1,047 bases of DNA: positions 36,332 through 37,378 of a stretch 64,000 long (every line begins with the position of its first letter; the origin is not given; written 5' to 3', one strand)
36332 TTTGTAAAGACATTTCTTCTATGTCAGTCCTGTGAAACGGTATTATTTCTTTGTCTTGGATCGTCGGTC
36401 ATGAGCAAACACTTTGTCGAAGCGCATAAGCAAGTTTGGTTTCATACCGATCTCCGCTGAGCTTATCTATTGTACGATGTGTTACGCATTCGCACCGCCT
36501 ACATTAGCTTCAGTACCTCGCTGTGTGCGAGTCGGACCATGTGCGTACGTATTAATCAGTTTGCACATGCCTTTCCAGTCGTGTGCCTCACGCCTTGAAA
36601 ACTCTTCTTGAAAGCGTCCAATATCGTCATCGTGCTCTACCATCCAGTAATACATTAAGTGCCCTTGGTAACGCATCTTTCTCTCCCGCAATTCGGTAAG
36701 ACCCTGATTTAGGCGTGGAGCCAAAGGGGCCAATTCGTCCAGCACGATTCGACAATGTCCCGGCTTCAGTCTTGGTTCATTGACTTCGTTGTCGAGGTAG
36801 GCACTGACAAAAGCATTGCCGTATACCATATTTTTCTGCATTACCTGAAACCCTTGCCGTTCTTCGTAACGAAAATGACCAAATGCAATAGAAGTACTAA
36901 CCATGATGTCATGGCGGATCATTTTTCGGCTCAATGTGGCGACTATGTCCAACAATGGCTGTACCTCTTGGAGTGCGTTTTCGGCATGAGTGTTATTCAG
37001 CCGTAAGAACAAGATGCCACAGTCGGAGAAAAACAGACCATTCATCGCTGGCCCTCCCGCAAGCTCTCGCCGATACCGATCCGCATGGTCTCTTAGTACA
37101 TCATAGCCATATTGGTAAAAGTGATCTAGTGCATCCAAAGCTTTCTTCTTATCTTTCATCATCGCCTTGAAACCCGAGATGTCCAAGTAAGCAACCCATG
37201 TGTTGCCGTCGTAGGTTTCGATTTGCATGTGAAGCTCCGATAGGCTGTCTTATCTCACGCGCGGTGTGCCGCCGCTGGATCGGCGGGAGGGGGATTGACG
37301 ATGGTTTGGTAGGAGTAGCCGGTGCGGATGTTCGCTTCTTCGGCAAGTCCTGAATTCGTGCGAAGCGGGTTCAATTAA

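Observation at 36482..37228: Orphan class-III-cyclase-like 248-aa gene wedged between DISARM and a giant STAND NTPase: possible signalling partner or new two-gene system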

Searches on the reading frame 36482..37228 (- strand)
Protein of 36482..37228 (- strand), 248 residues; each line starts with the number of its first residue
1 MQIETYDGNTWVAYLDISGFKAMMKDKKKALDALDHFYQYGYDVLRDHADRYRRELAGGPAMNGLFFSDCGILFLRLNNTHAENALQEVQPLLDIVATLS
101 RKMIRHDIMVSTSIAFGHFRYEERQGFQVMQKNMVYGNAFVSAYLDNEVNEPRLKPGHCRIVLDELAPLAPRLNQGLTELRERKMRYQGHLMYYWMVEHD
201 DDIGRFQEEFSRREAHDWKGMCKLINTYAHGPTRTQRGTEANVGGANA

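Call 3: search_protein_families(library=pfam, proteins=[window:36482-37228:-], max_evalue=1)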
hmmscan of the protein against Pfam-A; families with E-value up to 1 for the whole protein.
window:36482-37228:- (248 aa): 1 family
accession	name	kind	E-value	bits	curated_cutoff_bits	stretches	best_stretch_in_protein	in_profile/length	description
PF16756.11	PALB2_WD40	-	0.26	10.6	27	1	67-112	227-272/347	Partner and localizer of BRCA2 WD40 domain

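Call 4: search_protein_families(library=padloc, proteins=[window:36482-37228:-], max_evalue=1)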
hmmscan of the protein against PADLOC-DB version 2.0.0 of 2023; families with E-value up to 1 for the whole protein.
window:36482-37228:- (248 aa): 0 families

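Call 5: search_protein_families(library=ncbifam, proteins=[window:36482-37228:-], max_evalue=1)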
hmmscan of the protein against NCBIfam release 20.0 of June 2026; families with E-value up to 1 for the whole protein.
window:36482-37228:- (248 aa): 0 families

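Call 6: find_homologous_proteins(query=window:36482-37228:-, max_evalue=0.001)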
Query window:36482-37228:- (248 aa): 5 proteins with E <= 0.001 among 533 candidates.
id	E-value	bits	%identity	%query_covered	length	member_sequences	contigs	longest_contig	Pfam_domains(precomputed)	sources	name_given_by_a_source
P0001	8.5e-169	578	100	100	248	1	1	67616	-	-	-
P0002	4.4e-50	189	41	92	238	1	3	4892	-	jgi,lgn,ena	-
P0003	7.4e-50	188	41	92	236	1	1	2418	-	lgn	-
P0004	1.0e-45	174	40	91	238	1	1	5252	-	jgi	jgi:hypothetical protein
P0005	1.3e-43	168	39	92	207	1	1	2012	-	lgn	-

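Call 7: search_protein_families(library=phrogs, proteins=[window:36482-37228:-], max_evalue=1)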
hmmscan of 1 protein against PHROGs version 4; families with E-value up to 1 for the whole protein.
window:36482-37228:- (248 aa): 1 family
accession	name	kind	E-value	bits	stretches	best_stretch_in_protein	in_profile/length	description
phrog_23933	-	unknown function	0.0011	19.4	1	10-127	6-112/240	-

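Call 8: search_solved_structures(query=window:36482-37228:-, max_evalue=10, show_alignments=3)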
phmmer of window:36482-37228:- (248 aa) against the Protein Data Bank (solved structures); distinct sequences matched with E-value up to 10: 0.

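Call 13: find_encoding_contigs(protein=P0002, flank=10000, max_places=6)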
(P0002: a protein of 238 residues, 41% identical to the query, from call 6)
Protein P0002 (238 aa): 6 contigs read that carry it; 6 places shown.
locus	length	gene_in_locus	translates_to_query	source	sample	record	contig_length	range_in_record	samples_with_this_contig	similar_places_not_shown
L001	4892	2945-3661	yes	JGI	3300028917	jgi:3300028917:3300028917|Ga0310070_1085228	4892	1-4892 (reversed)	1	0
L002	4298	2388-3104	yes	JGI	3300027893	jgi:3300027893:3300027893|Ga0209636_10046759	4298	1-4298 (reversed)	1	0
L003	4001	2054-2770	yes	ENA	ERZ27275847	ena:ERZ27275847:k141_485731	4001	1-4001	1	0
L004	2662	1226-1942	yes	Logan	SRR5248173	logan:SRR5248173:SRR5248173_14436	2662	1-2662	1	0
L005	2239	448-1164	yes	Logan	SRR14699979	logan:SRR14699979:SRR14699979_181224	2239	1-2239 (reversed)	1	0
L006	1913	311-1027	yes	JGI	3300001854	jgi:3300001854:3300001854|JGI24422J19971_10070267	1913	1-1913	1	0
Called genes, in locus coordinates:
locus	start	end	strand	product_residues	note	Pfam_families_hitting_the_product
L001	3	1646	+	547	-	?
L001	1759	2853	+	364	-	-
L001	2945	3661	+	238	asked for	-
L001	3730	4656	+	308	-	-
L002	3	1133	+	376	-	?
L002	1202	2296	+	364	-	-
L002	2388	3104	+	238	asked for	-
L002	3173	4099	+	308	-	-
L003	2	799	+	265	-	?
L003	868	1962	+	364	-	-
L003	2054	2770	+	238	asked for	-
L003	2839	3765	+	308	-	-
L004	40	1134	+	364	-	-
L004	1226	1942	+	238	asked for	-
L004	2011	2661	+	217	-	?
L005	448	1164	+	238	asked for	-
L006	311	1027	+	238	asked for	-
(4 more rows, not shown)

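Call 14: find_encoding_contigs(protein=P0004, flank=10000, max_places=6)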
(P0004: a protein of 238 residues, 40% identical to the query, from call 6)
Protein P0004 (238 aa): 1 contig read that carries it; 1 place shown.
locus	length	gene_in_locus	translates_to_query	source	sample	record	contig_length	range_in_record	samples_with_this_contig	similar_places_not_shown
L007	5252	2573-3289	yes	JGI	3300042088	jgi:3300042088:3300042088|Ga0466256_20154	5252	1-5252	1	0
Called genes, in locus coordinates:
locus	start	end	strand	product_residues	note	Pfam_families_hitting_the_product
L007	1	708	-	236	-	?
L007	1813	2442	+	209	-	-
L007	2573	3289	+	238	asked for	-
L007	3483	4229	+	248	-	PF04471:Mrr_cat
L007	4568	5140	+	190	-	-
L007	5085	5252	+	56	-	?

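Call 15: search_protein_families(library=pfam, proteins=[L001:3-1646:+, L001:1759-2853:+, L001:3730-4656:+, L007:1813-2442:+, L007:3483-4229:+, L007:4568-5140:+, L007:1-708:-], max_evalue=0.1)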
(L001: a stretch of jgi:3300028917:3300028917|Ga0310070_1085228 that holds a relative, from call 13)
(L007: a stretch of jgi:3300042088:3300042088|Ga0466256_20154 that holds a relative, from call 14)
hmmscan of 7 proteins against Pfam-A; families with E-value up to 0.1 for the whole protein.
L001:3-1646:+ (547 aa): 1 family
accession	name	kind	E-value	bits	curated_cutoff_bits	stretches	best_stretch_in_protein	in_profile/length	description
PF01609.27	DDE_Tnp_1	-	3.9e-11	43.5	23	1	190-495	36-200/200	Transposase DDE domain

L001:1759-2853:+ (364 aa): 2 families
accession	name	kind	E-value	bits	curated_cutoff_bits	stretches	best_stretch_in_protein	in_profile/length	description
PF01870.24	Hjc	-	0.0038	17.6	21.1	1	111-156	37-82/93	Archaeal holliday junction resolvase (hjc)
PF13020.12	NOV_C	-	0.074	13.6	22.1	0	111-152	38-81/91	Protein NO VEIN, C-terminal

L001:3730-4656:+ (308 aa): 0 families

L007:1813-2442:+ (209 aa): 1 family
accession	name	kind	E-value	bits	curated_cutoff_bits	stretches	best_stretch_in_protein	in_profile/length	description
PF18734.6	HEPN_AbiU2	-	0.041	13.8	26.8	1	104-162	118-172/193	AbiU2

L007:3483-4229:+ (248 aa): 2 families
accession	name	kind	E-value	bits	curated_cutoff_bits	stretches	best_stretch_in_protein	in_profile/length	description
PF04471.18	Mrr_cat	-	3e-16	60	21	1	6-138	1-114/115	Restriction endonuclease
PF22722.2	NA-iREase1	-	0.063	13.7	27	0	44-119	24-93/106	NACHT-associated inactive Restriction Endonuclease 1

L007:4568-5140:+ (190 aa): 0 families

L007:1-708:- (236 aa): 8 families
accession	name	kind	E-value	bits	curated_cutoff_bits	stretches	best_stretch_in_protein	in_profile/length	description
PF00005.33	ABC_tran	-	3.8e-28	99.2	25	1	25-171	2-137/137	ABC transporter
PF13304.12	AAA_21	-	3.6e-11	44.1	27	2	139-200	234-298/304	AAA domain, putative AbiEii toxin, Type IV TA system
PF13175.12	AAA_15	-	7.9e-06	26.2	32.1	1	115-200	282-369/374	AAA ATPase domain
PF02463.25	SMC_N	-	0.00044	20.2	40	1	39-217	29-213/220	RecF/RecN/SMC N terminal domain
PF13476.12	AAA_23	-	0.0034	18.5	27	1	10-58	3-47/201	AAA domain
PF19993.5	DO-GTPase2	-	0.0053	16.9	27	1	38-62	4-28/226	Double-GTPase 2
PF13401.12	AAA_22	-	0.03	15.1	27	0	39-168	10-92/130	AAA domain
PF16575.11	CLP1_P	-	0.054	13.8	26.6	1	41-100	1-57/188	mRNA cleavage and polyadenylation factor CLP1 P-loop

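Call 16: search_protein_families(library=padloc, proteins=[L001:3-1646:+, L001:1759-2853:+, L001:3730-4656:+, L007:1813-2442:+, L007:3483-4229:+, L007:4568-5140:+, L007:1-708:-], max_evalue=0.1)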
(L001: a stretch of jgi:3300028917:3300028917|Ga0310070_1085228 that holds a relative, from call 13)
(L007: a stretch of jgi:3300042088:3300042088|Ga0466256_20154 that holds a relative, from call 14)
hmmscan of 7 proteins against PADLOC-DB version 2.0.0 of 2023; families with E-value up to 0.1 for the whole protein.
L001:3-1646:+ (547 aa): 0 families

L001:1759-2853:+ (364 aa): 0 families

L001:3730-4656:+ (308 aa): 0 families

L007:1813-2442:+ (209 aa): 0 families

L007:3483-4229:+ (248 aa): 5 families
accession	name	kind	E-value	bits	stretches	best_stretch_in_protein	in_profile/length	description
PDLC04715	PDC-M58A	-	2.4e-11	41.8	1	7-145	5-136/154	-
PDLC04819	PDC-S02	-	0.001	16.4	1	2-116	189-290/334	-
PDLC04796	PDC-S02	-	0.0044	14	1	5-53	239-281/390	-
PDLC03657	mREase_IV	-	0.012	13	1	8-117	171-275/317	Type IV methyl-directed restriction enzyme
PDLC04806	PDC-S02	-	0.024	11.9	1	6-53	182-223/324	-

L007:4568-5140:+ (190 aa): 0 families

L007:1-708:- (236 aa): 44 families (the best 25 are shown)
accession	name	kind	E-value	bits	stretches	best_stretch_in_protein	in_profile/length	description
PDLC04135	mad3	-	6.8e-30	102.8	2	132-218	253-340/374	mads_3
PDLC02980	AriA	-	1.1e-13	49.9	2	139-200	234-298/304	-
PDLC04140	mad8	-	6.5e-13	46.9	1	22-202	15-234/314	mads_8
PDLC04213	HEC-02A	-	3e-10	38.2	2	39-70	28-52/337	-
PDLC04164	AriA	-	4.5e-07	27.7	2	134-200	163-231/253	-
PDLC02979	AriA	-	1.3e-06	26.4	1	91-200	255-368/373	-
PDLC04541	PDC-M25A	-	2.6e-06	24.8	1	134-200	242-305/380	-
PDLC04214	HEC-02A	-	3.1e-06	24.7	2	154-200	231-277/338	-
PDLC02914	ATPase-Toprim_I-B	-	5.7e-06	23.8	1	155-202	197-245/443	-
PDLC04175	HEC-01A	-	1.4e-05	22.4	1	111-200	219-307/363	-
PDLC04176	HEC-01A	-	1.5e-05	22.5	1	137-200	250-316/371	-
PDLC02335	AbiLi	-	3.8e-05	20.9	1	37-202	79-238/326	AbiLi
PDLC04146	HEC-02B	-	8.4e-05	19.7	1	147-202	226-280/344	-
PDLC00099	GajA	-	0.0001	19.4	1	92-205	225-344/626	AAA ATPase domain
PDLC02336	AbiLi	-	0.00019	19.1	1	136-203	222-291/340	AbiLi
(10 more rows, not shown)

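Call 17: predict_structure(alignment_id=A1)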
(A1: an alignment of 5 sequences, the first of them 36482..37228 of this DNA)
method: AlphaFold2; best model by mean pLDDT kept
length: 248 residues; sequences in the alignment: 5
mean_pLDDT: 47.6   pTM: 0.49
mean pLDDT of the five models: 47.6, 46.2, 46.0, 44.5, 42.8
residues with pLDDT >= 90: 0; 70-90: 45; 50-70: 60; < 50: 143
segments of 3 or more residues with pLDDT < 50: 1-4, 64-72, 122-248
pLDDT, mean of each block of 10 residues (from residue 1): 53 69 72 75 71 58 47 54 60 75 77 62 36 34 39 35 33 29 27 27 38 33 27 28 30
secondary structure, 60 per line:
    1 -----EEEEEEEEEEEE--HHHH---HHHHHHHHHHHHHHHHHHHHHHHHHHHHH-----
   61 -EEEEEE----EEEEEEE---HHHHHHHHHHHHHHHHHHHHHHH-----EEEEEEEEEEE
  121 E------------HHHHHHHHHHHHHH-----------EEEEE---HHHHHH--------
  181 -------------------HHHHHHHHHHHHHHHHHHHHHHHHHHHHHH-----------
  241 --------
elements in order: E6-17 H20-23 H27-55 E62-67 E72-78 H82-104 E110-121 H134-147 E159-163 H167-172 H200-229

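Call 19: search_protein_representatives(alignment_id=A1)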
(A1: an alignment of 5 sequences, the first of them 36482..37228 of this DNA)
Query: 5 sequences, 236 profile positions. Proteins with E-value up to 0.001 (for the whole library): 431; up to 1e-10: 274; up to 1e-30: 155. The best 150 are listed.
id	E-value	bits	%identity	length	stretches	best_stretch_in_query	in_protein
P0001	5.1e-106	370.1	-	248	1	1-236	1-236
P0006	2.2e-98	345.1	-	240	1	1-233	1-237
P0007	1.4e-81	290.1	-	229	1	1-227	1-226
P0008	2.8e-79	282.6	-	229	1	1-232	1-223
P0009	4.4e-72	259.0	-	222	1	1-230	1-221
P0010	1.1e-70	254.4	-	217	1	2-228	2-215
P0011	1.1e-70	254.4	-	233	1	1-229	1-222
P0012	1.4e-70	254.1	-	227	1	1-226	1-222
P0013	7.5e-70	251.7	-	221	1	1-233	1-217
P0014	3.4e-69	249.6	-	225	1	1-231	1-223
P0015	1.6e-68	247.4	-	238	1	1-230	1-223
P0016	2.6e-68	246.7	-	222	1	1-227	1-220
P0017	2.5e-67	243.5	-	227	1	1-229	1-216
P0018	4.9e-67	242.5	-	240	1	1-227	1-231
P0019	8.3e-67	241.8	-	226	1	1-228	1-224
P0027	2.2e-63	230.6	-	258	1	1-227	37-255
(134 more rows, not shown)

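Call 22: search_solved_structures(query=A2, max_evalue=10, show_alignments=3)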
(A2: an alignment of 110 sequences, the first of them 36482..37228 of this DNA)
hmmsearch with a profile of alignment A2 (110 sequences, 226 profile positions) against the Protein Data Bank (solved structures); distinct sequences matched with E-value up to 10: 4.
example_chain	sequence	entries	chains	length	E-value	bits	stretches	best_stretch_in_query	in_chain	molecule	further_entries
7oct_A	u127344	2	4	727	0.05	16.3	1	100-122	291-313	HAD hydrolase, family IA, variant 3 | Mannitol-1-phosphate dehydrogenase/phosphatase MtlD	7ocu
7ocn_A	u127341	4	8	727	0.054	16.2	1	100-122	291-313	HAD hydrolase, family IA, variant 3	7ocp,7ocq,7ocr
7ocs_A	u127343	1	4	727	0.054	16.2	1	100-122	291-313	HAD hydrolase, family IA, variant 3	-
3r5g_A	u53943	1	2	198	0.88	12.2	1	7-73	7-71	CyaB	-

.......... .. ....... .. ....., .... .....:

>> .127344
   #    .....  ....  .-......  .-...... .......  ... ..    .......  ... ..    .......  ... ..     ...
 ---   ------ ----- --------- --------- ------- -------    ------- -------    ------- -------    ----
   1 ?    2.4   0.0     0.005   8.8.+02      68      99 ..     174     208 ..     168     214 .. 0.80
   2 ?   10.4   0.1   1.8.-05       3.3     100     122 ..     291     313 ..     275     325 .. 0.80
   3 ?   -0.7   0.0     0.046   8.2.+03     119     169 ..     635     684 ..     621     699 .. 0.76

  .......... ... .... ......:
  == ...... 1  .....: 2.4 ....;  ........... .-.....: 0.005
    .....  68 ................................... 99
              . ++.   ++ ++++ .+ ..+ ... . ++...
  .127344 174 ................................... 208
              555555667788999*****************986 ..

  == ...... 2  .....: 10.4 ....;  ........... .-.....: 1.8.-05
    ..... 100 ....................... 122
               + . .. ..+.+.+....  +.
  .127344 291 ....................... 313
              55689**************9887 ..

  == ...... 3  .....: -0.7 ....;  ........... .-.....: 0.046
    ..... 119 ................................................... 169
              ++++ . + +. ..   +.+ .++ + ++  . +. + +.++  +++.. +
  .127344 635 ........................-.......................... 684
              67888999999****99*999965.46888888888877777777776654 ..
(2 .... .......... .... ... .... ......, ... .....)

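Call 23: search_protein_families(library=pfam, alignment_id=A2, max_evalue=0.1)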
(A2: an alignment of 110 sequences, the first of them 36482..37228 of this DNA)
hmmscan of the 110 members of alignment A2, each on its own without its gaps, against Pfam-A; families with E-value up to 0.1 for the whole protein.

A. member 1, window:36482-37228:- (248 aa): 0 families

B. families by the number of members that match (of 110 scanned): 41 families (the first 25 are shown)
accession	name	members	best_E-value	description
PF00211.25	Guanylate_cyc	2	0.0031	Adenylate and Guanylate cyclase catalytic domain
PF20111.4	DUF6501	2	0.054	Family of unknown function (DUF6501)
PF16258.11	DUF4912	2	0.089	Domain of unknown function (DUF4912)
PF22992.2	C2CH-4th_BIRD-IDD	1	0.0011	BIRD-IDD transcription factor, fourth C2HC zinc finger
PF04208.19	MtrA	1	0.0024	Tetrahydromethanopterin S-methyltransferase, subunit A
PF03838.20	RecU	1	0.0055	Recombination protein U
PF20282.3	CTD6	1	0.0055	C-terminal domain 6 of the ABC-three component (ABC-3C) systems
PF13353.11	Fer4_12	1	0.0064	4Fe-4S single cluster domain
PF21584.2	2L_N_poxvirus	1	0.0086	Poxvirus, 2L, N-terminal domain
PF08030.17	NAD_binding_6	1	0.014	Ferric reductase NAD binding domain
PF03283.19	PAE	1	0.019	Pectinacetylesterase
PF23732.1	PH_22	1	0.019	PH domain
PF08123.19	DOT1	1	0.021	Histone methylation protein DOT1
PF07697.16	7TMR-HDED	1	0.022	7TM-HD extracellular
PF21108.3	MDN1_4th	1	0.024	Midasin AAA+ ATPase lid domain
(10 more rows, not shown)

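Call 25: find_related_loci(query=A2, collection=genome_contigs, flank=8000)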
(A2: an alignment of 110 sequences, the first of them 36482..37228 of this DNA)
Query A2 (248 aa) in genome_contigs; peptide patterns used: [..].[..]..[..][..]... (x = any residue, [..] = any of these).
77 stretches matched a pattern; 64 encode a relative of the query (tblastn E <= 1e-3); 64 distinct loci.
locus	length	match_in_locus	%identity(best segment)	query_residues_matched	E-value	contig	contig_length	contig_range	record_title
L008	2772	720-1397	41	1-230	2e-56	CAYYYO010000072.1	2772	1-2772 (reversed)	MAG TPA_asm: uncultured archaeon isolate binchicken_co256_318 genome assembly, contig: NODE_131816_length_2772_cov_4.769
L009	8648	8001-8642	42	1-219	6e-53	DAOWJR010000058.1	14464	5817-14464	MAG TPA_asm: Actinomycetes bacterium isolate CSMAG_2074 CSMAG_2074_k141_1622222_length_14464_cov_60.0000, whole genome s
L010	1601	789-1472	39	1-231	2e-53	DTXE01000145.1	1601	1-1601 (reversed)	MAG TPA_asm: Syntrophaceae bacterium isolate UWMA-0184 k99_1637561, whole genome shotgun sequence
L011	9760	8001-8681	41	1-230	1e-51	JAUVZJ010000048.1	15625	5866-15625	MAG: Methanophagales archaeon isolate CSMAG_1265 CSMAG_1265_k141_1250394_length_15625_cov_164.7670, whole genome shotgun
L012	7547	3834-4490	39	1-227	2e-51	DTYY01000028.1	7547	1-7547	MAG TPA_asm: Methanosarcinales archaeon isolate UWMA-0233 k99_1237110, whole genome shotgun sequence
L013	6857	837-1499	40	1-225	8e-51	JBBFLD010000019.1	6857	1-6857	MAG: Melioribacteraceae bacterium isolate Uz-U4-16 NODE_19_length_6857_cov_10.041888, whole genome shotgun sequence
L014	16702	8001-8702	38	1-230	7e-51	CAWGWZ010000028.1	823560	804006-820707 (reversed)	MAG: uncultured delta proteobacterium isolate MFD04408.bin.3.38 genome assembly, contig: contig_9734, whole genome shotg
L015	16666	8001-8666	39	1-225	5e-50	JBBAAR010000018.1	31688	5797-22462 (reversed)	MAG: Elusimicrobiota bacterium isolate SO_2017_GW3_47 scaffold_893_c1_OW296A_2017, whole genome shotgun sequence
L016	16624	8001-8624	40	1-225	1e-49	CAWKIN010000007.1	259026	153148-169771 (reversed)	MAG: uncultured beta proteobacterium isolate MFD02832.bin.3.117 genome assembly, contig: contig_2700, whole genome shotg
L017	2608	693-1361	40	1-225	4e-49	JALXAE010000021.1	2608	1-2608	MAG: Syntrophobacterales bacterium isolate T2_metabat1_scaf2bin.240 T2_NODE_117658_length_2608_cov_1.282950, whole genom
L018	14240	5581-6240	38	1-223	3e-48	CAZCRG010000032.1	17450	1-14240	MAG TPA_asm: Candidatus Hydrothermarchaeota archaeon isolate binchicken_co64_34 genome assembly, contig: NODE_2309_lengt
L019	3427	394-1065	37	1-225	3e-48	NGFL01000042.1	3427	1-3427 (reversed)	MAG: candidate division TA06 bacterium JGI_Cruoil_03_38_101 JGI24025J20009_10018659, whole genome shotgun sequence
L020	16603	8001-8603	39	1-221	1e-48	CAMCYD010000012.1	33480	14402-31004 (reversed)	MAG: Helicobacter pylori PMSS1 isolate MiH-14oct19-106 genome assembly, contig: MiH-14oct19-C2336, whole genome shotgun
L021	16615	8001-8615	38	1-225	1e-47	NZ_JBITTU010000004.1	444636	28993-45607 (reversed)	Leeuwenhoekiella sp. NPDC079379 NPDC079379_375_D6.ctg-0004, whole genome shotgun sequence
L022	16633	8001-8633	39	1-219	3e-47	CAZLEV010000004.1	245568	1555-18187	MAG TPA_asm: uncultured archaeon isolate binchicken_co379_69 genome assembly, contig: NODE_28_length_245568_cov_17.00125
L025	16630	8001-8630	37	1-227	1e-46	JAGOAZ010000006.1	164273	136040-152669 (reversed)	MAG: Fluviicola sp. isolate Go_Eff_bin_296 Go_Eff_54_length_164273_cov_29.313757, whole genome shotgun sequence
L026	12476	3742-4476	34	1-239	1e-46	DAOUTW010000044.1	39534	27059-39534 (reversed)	MAG TPA_asm: Candidatus Zixiibacteriota bacterium isolate CSMAG_807 CSMAG_807_k141_559074_length_39534_cov_12.3612, whol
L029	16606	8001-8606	38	1-221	2e-46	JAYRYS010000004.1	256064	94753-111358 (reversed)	MAG: Flavobacterium sp. isolate EBPR_s431bin.9 NODE_65_length_256064_cov_3.409952, whole genome shotgun sequence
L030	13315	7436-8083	40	1-225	2e-48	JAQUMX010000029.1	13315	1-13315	MAG: Candidatus Omnitrophota bacterium isolate STD1_164 NODE_12087_length_13315_cov_5.095996_Sandtown_D1, whole genome s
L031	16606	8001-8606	36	1-221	7e-46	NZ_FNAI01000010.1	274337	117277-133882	Mucilaginibacter pineti strain 47C3B, whole genome shotgun sequence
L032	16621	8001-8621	37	1-227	1e-45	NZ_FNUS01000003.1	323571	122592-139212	Halpernia humi strain DSM 21580, whole genome shotgun sequence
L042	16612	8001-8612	39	1-223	3e-43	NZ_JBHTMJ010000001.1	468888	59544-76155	Mucilaginibacter terrae strain CCM 8645 GCM70027364_25, whole genome shotgun sequence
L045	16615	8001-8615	38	1-225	5e-43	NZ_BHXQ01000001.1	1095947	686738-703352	Chryseotalea sanaruensis strain Ys Contig01, whole genome shotgun sequence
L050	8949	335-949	36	1-217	6e-41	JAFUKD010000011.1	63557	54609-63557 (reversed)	MAG: Phascolarctobacterium sp. isolate RGIG4568 Roe_deer_Rectum-2__c70051, whole genome shotgun sequence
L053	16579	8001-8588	33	1-217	6e-38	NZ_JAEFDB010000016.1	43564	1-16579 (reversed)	Capnocytophaga periodontitidis strain p1a2 16, whole genome shotgun sequence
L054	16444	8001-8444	40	3-166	8e-36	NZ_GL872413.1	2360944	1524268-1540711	Capnocytophaga sp. oral taxon 338 str. F0234 SCAFFOLD1, whole genome shotgun sequence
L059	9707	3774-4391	32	1-230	3e-33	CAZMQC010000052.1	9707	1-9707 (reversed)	MAG TPA_asm: uncultured Spongiibacteraceae bacterium isolate binchicken_co79_404 genome assembly, contig: NODE_9823_leng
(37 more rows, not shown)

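Call 33: predict_structure(alignment_id=A2)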
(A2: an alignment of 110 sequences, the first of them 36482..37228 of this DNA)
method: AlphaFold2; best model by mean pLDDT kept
length: 248 residues; sequences in the alignment: 110
mean_pLDDT: 90.2   pTM: 0.87
mean pLDDT of the five models: 90.2, 89.5, 89.4, 89.4, 88.7
residues with pLDDT >= 90: 181; 70-90: 42; 50-70: 25; < 50: 0
segments of 3 or more residues with pLDDT < 50: none
pLDDT, mean of each block of 10 residues (from residue 1): 92 98 98 98 96 84 97 90 81 97 98 97 95 97 96 95 86 71 77 94 95 94 97 63 63
secondary structure, 60 per line:
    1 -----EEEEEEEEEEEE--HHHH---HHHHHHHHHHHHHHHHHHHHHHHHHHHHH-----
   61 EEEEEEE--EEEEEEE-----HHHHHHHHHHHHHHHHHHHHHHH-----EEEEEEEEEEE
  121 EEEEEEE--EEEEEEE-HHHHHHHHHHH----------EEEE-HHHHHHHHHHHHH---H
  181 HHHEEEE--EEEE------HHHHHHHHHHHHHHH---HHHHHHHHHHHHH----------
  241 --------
elements in order: E6-17 H20-23 H27-55 E61-67 E70-76 H82-104 E110-127 E130-136 H138-148 E159-162 H164-176 H180-183 E184-187 E190-193 H200-214 H218-230
